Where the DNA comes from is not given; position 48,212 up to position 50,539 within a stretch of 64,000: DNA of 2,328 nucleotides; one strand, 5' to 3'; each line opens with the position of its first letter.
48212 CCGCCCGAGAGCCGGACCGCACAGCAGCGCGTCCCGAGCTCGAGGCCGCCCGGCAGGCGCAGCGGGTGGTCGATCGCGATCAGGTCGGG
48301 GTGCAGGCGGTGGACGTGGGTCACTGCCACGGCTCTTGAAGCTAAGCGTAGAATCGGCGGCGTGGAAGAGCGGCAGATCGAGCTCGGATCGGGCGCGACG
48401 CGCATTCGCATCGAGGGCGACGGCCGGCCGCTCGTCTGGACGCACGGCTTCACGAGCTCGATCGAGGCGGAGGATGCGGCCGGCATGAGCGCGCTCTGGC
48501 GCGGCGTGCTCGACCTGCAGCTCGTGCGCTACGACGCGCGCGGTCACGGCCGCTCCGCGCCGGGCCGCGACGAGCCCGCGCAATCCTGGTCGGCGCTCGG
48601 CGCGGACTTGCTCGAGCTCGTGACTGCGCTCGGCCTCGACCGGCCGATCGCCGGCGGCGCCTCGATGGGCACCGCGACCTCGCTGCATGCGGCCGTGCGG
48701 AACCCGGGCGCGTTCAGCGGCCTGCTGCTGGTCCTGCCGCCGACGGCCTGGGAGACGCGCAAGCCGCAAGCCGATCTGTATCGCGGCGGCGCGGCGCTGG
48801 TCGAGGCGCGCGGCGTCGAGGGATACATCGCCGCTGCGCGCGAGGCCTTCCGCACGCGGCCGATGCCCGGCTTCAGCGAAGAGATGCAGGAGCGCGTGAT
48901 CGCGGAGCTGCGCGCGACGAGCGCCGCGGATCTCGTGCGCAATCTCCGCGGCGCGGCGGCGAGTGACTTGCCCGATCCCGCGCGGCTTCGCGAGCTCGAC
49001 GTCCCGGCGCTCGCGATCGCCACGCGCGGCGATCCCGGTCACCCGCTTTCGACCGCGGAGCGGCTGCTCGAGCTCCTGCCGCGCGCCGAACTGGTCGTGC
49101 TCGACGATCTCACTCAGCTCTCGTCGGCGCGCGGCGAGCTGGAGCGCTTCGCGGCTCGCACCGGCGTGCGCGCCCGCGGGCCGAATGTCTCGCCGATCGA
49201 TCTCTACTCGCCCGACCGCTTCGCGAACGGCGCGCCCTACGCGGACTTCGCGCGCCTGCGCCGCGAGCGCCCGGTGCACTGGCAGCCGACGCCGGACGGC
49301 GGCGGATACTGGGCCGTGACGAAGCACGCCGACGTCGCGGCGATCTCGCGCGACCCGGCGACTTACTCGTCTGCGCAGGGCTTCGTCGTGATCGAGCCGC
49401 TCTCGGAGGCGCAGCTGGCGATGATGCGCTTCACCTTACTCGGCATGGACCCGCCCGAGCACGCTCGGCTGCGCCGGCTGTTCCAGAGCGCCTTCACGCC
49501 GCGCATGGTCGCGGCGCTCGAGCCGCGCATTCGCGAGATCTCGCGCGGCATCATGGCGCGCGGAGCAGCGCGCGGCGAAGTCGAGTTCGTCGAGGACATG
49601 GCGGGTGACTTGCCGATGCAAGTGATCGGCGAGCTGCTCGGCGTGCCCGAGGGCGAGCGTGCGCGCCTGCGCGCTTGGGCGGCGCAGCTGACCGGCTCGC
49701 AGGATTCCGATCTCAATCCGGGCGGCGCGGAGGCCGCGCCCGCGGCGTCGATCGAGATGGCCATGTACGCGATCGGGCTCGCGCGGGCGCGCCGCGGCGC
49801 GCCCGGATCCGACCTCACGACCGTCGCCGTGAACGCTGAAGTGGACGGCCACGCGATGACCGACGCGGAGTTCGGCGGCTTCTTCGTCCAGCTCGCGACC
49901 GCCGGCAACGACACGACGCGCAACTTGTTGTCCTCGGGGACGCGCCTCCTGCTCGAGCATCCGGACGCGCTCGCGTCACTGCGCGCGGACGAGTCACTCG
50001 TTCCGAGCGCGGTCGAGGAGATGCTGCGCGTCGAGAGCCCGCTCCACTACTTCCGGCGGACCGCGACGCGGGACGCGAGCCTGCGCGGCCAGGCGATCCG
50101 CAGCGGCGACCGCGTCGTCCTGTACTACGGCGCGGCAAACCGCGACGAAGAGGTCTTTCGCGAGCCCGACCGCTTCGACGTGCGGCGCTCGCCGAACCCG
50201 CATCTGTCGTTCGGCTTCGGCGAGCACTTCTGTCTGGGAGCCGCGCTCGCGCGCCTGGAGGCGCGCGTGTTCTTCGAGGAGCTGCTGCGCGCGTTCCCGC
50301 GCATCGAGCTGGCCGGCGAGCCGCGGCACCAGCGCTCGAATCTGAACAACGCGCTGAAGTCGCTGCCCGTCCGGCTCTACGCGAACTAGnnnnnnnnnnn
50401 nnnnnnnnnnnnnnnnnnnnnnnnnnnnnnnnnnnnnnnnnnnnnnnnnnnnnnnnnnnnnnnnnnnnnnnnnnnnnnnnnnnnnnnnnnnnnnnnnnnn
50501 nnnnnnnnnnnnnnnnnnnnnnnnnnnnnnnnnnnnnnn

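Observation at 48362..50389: In-frame alpha/beta-hydrolase-cytochrome P450 fusion next to a DUF4336 gene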

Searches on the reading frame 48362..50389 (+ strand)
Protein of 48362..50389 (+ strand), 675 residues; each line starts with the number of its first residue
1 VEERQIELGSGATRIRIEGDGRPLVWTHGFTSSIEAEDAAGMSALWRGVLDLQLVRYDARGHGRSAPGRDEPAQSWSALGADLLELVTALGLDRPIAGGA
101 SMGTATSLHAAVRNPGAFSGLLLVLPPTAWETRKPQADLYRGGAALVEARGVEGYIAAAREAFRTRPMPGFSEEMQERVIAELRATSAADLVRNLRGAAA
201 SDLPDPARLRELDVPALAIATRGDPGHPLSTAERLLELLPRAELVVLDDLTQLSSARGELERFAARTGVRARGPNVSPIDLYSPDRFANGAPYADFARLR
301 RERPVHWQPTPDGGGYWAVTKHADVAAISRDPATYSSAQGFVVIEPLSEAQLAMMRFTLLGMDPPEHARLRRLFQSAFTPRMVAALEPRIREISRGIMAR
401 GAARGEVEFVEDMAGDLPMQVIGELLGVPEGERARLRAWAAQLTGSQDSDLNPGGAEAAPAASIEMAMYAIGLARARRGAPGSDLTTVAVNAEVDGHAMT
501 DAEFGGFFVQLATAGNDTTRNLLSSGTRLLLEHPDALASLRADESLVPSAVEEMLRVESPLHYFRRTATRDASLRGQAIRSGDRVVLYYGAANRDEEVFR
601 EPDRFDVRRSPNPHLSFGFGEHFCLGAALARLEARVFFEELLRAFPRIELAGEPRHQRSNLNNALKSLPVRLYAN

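Call 3: search_protein_families(library=pfam, proteins=[window:48362-50389:+], max_evalue=0.01)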
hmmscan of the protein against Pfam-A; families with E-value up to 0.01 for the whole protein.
window:48362-50389:+ (675 aa): 3 families
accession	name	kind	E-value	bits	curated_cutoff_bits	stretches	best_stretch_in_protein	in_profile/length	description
PF00067.27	p450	-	4.9e-23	82.1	22.8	1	488-645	244-432/462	Cytochrome P450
PF00561.26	Abhydrolase_1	-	1.5e-10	41.6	25.8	1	26-248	5-234/245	alpha/beta hydrolase fold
PF12146.15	Hydrolase_4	-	1.9e-08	34.3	27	1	51-133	31-116/239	Serine aminopeptidase, S33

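Call 5: find_homologous_proteins(query=window:48362-50386:+, max_evalue=1e-10)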
Query window:48362-50386:+ (675 aa): 284 proteins with E <= 1e-10 among 8000 candidates; the best 120 are listed.
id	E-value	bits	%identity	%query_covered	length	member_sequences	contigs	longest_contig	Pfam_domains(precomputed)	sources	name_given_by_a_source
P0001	0.0e+0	1227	83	100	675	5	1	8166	PF00561.27,PF12146.16,PF00067.28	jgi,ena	-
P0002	0.0e+0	1220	83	100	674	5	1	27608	PF00561.27,PF12146.16,PF00067.28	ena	-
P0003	0.0e+0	1189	80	100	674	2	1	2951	PF00561.27,PF12146.16,PF00067.28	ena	-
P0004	0.0e+0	1172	79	100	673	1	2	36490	PF00561.27,PF12146.16,PF00067.28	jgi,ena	jgi:cytochrome P450/pimeloyl-ACP methyl ester carboxylesterase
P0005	0.0e+0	1172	80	100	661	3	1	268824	PF00561.27,PF12146.16,PF00067.28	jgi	jgi:cytochrome P450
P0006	0.0e+0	1135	77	99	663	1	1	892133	PF00561.27,PF12146.16,PF00067.28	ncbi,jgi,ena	-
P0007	0.0e+0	1125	77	100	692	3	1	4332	PF12697.14,PF00561.27,PF12146.16,PF00067.28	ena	-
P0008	0.0e+0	1121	76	100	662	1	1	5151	PF00561.27,PF12146.16,PF00067.28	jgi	jgi:cytochrome P450/pimeloyl-ACP methyl ester carboxylesterase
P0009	0.0e+0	1113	75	100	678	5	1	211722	PF00561.27,PF12146.16,PF00067.28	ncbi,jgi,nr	ncbi:MAG TPA: cytochrome P450 [Myxococcota bacterium]|nr:cytochrome P450 [Myxococcota bacterium]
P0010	0.0e+0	1103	75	100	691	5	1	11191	PF00561.27,PF12146.16,PF00067.28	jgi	jgi:cytochrome P450/pimeloyl-ACP methyl ester carboxylesterase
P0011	0.0e+0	1101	75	97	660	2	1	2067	PF00561.27,PF12146.16,PF00067.28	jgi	jgi:cytochrome P450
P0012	0.0e+0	1090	73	100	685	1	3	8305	PF00561.27,PF12146.16,PF00067.28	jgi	jgi:cytochrome P450/pimeloyl-ACP methyl ester carboxylesterase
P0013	0.0e+0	1089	74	100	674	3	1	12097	PF12697.14,PF00561.27,PF12146.16,PF00067.28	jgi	-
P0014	0.0e+0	1086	74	99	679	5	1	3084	PF00561.27,PF12146.16,PF00067.28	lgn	-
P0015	0.0e+0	1085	73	100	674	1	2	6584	PF12697.14,PF00561.27,PF12146.16,PF00067.28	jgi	jgi:cholest-4-en-3-one 26-monooxygenase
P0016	3.7e-214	731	83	59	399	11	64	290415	PF00067.28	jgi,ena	jgi:cytochrome P450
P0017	6.5e-214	731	82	59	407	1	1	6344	PF00067.28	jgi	jgi:cholest-4-en-3-one 26-monooxygenase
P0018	5.7e-211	721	83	59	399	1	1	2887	PF00067.28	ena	-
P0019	3.2e-197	675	78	58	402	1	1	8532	PF00067.28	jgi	jgi:cytochrome P450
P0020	1.5e-190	653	75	59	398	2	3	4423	PF00067.28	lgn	-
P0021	2.6e-188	646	73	59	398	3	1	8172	PF00067.28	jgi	jgi:cytochrome P450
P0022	3.7e-186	639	74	58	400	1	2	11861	PF00067.28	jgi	jgi:cytochrome P450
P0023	7.8e-186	638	72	59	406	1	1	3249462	PF00067.28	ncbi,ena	-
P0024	1.0e-180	621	72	59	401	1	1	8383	PF00067.28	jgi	jgi:cytochrome P450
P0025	5.3e-180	618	71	59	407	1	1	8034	PF00067.28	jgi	jgi:cytochrome P450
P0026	1.2e-166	574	65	60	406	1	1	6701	PF00067.28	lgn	-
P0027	5.8e-162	559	69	55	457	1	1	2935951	PF00561.27,PF12146.16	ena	-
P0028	7.7e-162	558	65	59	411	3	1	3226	PF00067.28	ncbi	ncbi:MAG: cytochrome P450 [Candidatus Binatia bacterium]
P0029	1.2e-161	558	65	58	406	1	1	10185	PF00067.28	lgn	-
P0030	4.7e-161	556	63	60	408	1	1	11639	PF00067.28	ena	-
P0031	7.7e-161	555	65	58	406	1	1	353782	PF00067.28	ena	-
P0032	2.0e-160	554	65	60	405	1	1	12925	PF00067.28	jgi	-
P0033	2.3e-160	554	64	58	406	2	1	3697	PF00067.28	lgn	-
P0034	4.0e-160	553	63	59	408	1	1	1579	PF00067.28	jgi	jgi:cytochrome P450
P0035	5.5e-160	552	64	59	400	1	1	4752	PF00067.28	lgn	-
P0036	2.6e-159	550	62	61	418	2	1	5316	PF00067.28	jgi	-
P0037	3.9e-158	546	66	58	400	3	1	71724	PF00067.28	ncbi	-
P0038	1.8e-157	544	65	59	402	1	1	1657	PF00067.28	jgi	jgi:cytochrome P450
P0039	9.3e-155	535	62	60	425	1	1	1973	PF00067.28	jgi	jgi:cytochrome P450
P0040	5.8e-152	526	61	58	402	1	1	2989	PF00067.28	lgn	-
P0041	3.9e-145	503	60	59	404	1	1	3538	PF00067.28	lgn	-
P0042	1.2e-144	502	59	58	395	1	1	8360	PF00067.28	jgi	jgi:cytochrome P450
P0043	2.0e-143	498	60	58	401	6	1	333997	PF00067.28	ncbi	-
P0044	7.0e-143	496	59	58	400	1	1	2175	PF00067.28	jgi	jgi:cytochrome P450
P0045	1.4e-141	492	59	58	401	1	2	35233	PF00067.28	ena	-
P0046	2.5e-140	487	58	58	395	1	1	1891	PF00067.28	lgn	-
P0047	5.3e-139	483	58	59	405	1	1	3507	PF00067.28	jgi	jgi:cytochrome P450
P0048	2.5e-138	481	57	58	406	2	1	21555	PF00067.28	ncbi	-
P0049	7.4e-138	479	57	58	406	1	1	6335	PF00067.28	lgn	-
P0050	9.0e-138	479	57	58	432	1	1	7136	PF00067.28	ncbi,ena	ncbi:MAG TPA: cytochrome P450 [Acidimicrobiales bacterium]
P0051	1.0e-137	479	57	59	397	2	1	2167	PF00067.28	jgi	-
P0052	1.4e-137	478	56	58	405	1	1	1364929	PF00067.28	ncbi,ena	-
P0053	1.6e-136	475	56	58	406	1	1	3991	PF00067.28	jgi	jgi:cytochrome P450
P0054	4.8e-136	473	57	58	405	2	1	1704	PF00067.28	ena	-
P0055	5.0e-136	473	56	58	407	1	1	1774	PF00067.28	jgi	jgi:cytochrome P450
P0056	8.3e-136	472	57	58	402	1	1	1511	PF00067.28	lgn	-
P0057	2.6e-135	471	57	59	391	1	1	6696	PF00067.28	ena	-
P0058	3.2e-135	471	55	58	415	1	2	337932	PF00067.28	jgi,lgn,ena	-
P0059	5.1e-135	470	55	59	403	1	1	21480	PF00067.28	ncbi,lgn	-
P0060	2.6e-134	468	57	58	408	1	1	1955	PF00067.28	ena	-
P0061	5.3e-134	467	56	58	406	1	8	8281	PF00067.28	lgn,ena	-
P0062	1.2e-133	465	55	58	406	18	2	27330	PF00067.28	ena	-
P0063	2.4e-133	464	55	59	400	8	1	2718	PF00067.28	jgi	jgi:cytochrome P450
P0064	3.0e-133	464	55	59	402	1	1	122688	PF00067.28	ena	-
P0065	1.2e-132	462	54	58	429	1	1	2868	PF00067.28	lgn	-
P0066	1.7e-132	462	55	58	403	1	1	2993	PF00067.28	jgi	jgi:cytochrome P450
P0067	1.8e-132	461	56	59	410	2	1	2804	PF00067.28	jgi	jgi:cytochrome P450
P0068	2.0e-132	461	55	58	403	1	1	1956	PF00067.28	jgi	jgi:cytochrome P450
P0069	2.3e-132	461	55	58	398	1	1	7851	PF00067.28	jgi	jgi:cytochrome P450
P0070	6.1e-132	460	55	58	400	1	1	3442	PF00067.28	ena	-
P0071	8.3e-132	459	55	58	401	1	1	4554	PF00067.28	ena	-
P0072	1.6e-131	458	54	58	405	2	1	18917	PF00067.28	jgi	jgi:cytochrome P450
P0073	1.9e-131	458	56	58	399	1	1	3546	PF00067.28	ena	-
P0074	2.1e-131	458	55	59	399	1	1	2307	PF00067.28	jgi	-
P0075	3.5e-131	457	55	58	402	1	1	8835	PF00067.28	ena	-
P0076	3.9e-131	457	55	59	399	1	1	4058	PF00067.28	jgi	jgi:cytochrome P450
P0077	4.2e-131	457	55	58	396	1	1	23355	PF00067.28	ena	-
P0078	5.9e-131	456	55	59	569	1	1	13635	PF00067.28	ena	-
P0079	6.4e-131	456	56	58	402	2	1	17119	PF00067.28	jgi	jgi:cytochrome P450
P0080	8.9e-131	456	55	58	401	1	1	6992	PF00067.28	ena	-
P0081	1.1e-130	455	54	59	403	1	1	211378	PF00067.28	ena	-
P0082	1.5e-130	455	55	58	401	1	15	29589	PF00067.28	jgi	jgi:cytochrome P450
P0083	1.5e-130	455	53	58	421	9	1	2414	PF00067.28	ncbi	-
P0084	1.6e-130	455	55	58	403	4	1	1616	PF00067.28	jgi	jgi:cytochrome P450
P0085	3.0e-130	454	54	59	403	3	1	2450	PF00067.28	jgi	-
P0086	3.0e-130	454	55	58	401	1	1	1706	PF00067.28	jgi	jgi:cytochrome P450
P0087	3.2e-130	454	55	58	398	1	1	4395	PF00067.28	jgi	-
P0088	3.3e-130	454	54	59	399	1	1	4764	PF00067.28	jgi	jgi:cytochrome P450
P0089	5.7e-130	453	55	58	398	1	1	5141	PF00067.28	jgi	jgi:cytochrome P450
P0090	6.7e-130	453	55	58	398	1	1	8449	PF00067.28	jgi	-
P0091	7.9e-130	453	56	58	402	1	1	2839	PF00067.28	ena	-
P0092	1.0e-129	452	56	58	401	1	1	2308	PF00067.28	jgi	jgi:cytochrome P450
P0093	1.1e-129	452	55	58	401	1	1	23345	PF00067.28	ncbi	-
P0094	2.2e-129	451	54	59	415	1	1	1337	PF00067.28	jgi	jgi:cytochrome P450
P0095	2.6e-129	451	54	58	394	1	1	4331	PF00067.28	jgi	jgi:cytochrome P450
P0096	3.8e-129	450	55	59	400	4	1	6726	PF00067.28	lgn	-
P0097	6.6e-129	450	54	59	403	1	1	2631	PF00067.28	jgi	jgi:cytochrome P450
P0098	7.7e-129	449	55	58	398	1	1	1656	PF00067.28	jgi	-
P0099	8.0e-129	449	52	58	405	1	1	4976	PF00067.28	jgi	jgi:cytochrome P450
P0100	8.9e-129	449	55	58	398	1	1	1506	PF00067.28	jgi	-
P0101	9.9e-129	449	56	58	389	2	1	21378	PF00067.28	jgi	jgi:cytochrome P450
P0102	1.2e-128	449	52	58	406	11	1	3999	PF00067.28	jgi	jgi:cytochrome P450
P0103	1.8e-128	448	55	59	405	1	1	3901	PF00067.28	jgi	jgi:cytochrome P450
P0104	2.9e-128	448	53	58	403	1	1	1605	PF00067.28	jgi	jgi:cytochrome P450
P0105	3.1e-128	447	54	58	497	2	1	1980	PF00067.28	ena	-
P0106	6.5e-128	446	56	59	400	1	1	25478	PF00067.28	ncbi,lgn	-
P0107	8.3e-128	446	54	58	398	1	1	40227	PF00067.28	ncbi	-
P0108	1.1e-127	446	54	58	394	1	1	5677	PF00067.28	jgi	jgi:cytochrome P450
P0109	1.4e-127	445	54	58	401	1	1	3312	PF00067.28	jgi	jgi:cytochrome P450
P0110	2.1e-127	445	54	59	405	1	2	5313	PF00067.28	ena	-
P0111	2.3e-127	445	54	58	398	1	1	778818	PF00067.28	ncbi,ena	-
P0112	3.8e-127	444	54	58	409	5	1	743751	PF00067.28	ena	-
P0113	5.9e-127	443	55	59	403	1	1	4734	PF00067.28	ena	-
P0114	6.5e-127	443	54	58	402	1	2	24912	PF00067.28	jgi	jgi:cytochrome P450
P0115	6.7e-127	443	55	59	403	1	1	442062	PF00067.28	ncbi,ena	-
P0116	7.9e-127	443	54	59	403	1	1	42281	PF00067.28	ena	-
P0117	8.7e-127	443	54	58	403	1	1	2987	PF00067.28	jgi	jgi:cytochrome P450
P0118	8.8e-127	443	54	58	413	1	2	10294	PF00067.28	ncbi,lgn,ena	-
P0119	1.1e-126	442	53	58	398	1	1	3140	PF00067.28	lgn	-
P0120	1.3e-126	442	53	59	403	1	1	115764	PF00067.28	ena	-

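Call 12: find_encoding_contigs(protein=P0016, flank=6000, max_places=4)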
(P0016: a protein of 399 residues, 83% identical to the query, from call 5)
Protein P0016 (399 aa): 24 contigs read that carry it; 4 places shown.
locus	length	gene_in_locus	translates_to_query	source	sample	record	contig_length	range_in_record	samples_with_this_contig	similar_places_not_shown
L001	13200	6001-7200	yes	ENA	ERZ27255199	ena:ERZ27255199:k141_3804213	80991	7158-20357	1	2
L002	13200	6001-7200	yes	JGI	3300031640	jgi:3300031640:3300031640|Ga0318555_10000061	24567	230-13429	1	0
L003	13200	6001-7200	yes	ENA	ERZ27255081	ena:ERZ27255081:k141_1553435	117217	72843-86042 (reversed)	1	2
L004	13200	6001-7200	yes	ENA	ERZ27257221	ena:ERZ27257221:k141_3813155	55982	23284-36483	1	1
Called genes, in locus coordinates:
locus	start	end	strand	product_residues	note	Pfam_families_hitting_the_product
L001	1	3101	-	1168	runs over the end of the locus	PF17757:UvrB_inter, PF02559:CarD_TRCF_RID, PF00270:DEAD, PF04851:ResIII, PF22590:Cas3-like_C_2 (faint), PF00271:Helicase_C, PF03461:TRCF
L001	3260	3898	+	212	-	PF00297:Ribosomal_L3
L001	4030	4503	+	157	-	PF01728:FtsJ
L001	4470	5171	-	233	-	PF14234:DUF4336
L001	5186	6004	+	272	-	PF00561:Abhydrolase_1, PF12146:Hydrolase_4, PF12697:Abhydrolase_6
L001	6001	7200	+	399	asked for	PF00067:p450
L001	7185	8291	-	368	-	PF01702:TGT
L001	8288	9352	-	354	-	PF00586:AIRS, PF02769:AIRS_C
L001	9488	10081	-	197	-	PF06803:DUF1232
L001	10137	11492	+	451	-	PF00764:Arginosuc_synth, PF20979:Arginosuc_syn_C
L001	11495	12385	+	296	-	PF00389:2-Hacid_dh, PF02826:2-Hacid_dh_C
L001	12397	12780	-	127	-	PF14248:DUF4345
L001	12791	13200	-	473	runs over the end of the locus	PF01425:Amidase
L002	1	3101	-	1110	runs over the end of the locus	?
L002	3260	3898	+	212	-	PF00297:Ribosomal_L3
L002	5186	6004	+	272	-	PF00561:Abhydrolase_1, PF12146:Hydrolase_4, PF12697:Abhydrolase_6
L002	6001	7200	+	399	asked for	PF00067:p450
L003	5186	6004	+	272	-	PF00561:Abhydrolase_1, PF12146:Hydrolase_4, PF12697:Abhydrolase_6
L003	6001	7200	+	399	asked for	PF00067:p450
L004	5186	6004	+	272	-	PF00561:Abhydrolase_1, PF12146:Hydrolase_4, PF12697:Abhydrolase_6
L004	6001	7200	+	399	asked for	PF00067:p450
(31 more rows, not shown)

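Call 19: find_encoding_contigs(protein=P0006, flank=6000, max_places=2)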
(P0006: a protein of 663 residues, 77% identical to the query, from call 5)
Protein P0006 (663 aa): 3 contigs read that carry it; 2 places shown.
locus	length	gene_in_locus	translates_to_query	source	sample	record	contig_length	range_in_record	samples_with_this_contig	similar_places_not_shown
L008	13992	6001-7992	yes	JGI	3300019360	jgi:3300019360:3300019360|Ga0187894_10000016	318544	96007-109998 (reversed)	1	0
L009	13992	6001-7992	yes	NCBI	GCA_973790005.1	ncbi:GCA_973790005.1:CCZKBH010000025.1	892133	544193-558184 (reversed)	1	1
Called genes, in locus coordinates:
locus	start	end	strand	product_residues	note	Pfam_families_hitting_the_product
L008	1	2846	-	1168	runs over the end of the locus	PF17757:UvrB_inter, PF02559:CarD_TRCF_RID, PF00270:DEAD, PF04851:ResIII, PF22590:Cas3-like_C_2 (faint), PF00271:Helicase_C, PF03461:TRCF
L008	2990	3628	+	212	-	PF00297:Ribosomal_L3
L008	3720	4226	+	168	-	PF01728:FtsJ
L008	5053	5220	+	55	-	-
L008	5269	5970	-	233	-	PF14234:DUF4336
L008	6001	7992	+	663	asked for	PF00561:Abhydrolase_1, PF12146:Hydrolase_4, PF00067:p450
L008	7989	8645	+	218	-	PF08704:GCD14, PF13489:Methyltransf_23, PF01209:Ubie_methyltran, PF13847:Methyltransf_31, PF13649:Methyltransf_25, PF08241:Methyltransf_11, PF08242:Methyltransf_12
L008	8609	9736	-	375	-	PF01702:TGT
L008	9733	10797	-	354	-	PF00586:AIRS, PF02769:AIRS_C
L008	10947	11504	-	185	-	PF06803:DUF1232 (weak)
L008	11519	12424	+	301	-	PF04072:LCM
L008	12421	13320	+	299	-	PF00389:2-Hacid_dh, PF02826:2-Hacid_dh_C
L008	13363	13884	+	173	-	PF09351:DUF1993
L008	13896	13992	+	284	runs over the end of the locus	PF05721:PhyH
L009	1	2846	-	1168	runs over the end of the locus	PF17757:UvrB_inter, PF02559:CarD_TRCF_RID, PF00270:DEAD, PF04851:ResIII, PF22590:Cas3-like_C_2 (faint), PF00271:Helicase_C, PF03461:TRCF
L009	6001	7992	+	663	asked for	PF00561:Abhydrolase_1, PF12146:Hydrolase_4, PF00067:p450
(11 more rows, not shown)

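Call 20: find_encoding_contigs(protein=P0009, flank=6000, max_places=2)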
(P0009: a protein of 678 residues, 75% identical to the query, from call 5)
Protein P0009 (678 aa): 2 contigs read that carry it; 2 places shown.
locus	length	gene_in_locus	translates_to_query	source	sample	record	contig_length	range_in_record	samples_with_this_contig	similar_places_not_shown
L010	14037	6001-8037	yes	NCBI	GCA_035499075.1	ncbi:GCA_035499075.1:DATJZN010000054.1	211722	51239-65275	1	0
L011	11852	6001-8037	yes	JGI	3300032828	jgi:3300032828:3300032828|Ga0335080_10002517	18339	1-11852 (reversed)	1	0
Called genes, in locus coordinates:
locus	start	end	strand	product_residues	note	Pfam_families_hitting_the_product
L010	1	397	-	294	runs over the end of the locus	PF13623:SurA_N_2 (weak), PF13624:SurA_N_3, PF13145:Rotamase_2, PF00639:Rotamase, PF13616:Rotamase_3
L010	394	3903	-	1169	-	PF17757:UvrB_inter, PF02559:CarD_TRCF_RID, PF00270:DEAD, PF04851:ResIII, PF00271:Helicase_C, PF03461:TRCF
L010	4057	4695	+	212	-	PF00297:Ribosomal_L3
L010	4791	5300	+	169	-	PF01728:FtsJ, PF13649:Methyltransf_25 (weak)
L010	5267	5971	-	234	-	PF14234:DUF4336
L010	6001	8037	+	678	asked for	PF00561:Abhydrolase_1, PF12146:Hydrolase_4, PF00067:p450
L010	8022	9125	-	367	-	PF01702:TGT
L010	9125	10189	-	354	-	PF00586:AIRS, PF02769:AIRS_C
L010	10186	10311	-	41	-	-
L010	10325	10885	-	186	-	PF06803:DUF1232 (weak)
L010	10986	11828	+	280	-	PF00389:2-Hacid_dh, PF02826:2-Hacid_dh_C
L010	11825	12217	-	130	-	PF14248:DUF4345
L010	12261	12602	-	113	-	PF23025:YbjQ_2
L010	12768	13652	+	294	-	PF13428:TPR_14 (faint)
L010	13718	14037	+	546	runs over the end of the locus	PF02776:TPP_enzyme_N, PF00205:TPP_enzyme_M, PF02775:TPP_enzyme_C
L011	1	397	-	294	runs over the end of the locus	PF13623:SurA_N_2 (weak), PF13624:SurA_N_3, PF13145:Rotamase_2, PF00639:Rotamase, PF13616:Rotamase_3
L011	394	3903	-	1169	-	PF17757:UvrB_inter, PF02559:CarD_TRCF_RID, PF00270:DEAD, PF04851:ResIII, PF00271:Helicase_C, PF03461:TRCF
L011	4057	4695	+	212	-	PF00297:Ribosomal_L3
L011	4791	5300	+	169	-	PF01728:FtsJ, PF13649:Methyltransf_25 (weak)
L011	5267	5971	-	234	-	PF14234:DUF4336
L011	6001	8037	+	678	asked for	PF00561:Abhydrolase_1, PF12146:Hydrolase_4, PF00067:p450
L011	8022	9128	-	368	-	PF01702:TGT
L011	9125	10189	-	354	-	PF00586:AIRS, PF02769:AIRS_C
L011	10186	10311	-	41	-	-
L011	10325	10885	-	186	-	PF06803:DUF1232 (weak)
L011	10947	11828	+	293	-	PF00389:2-Hacid_dh, PF02826:2-Hacid_dh_C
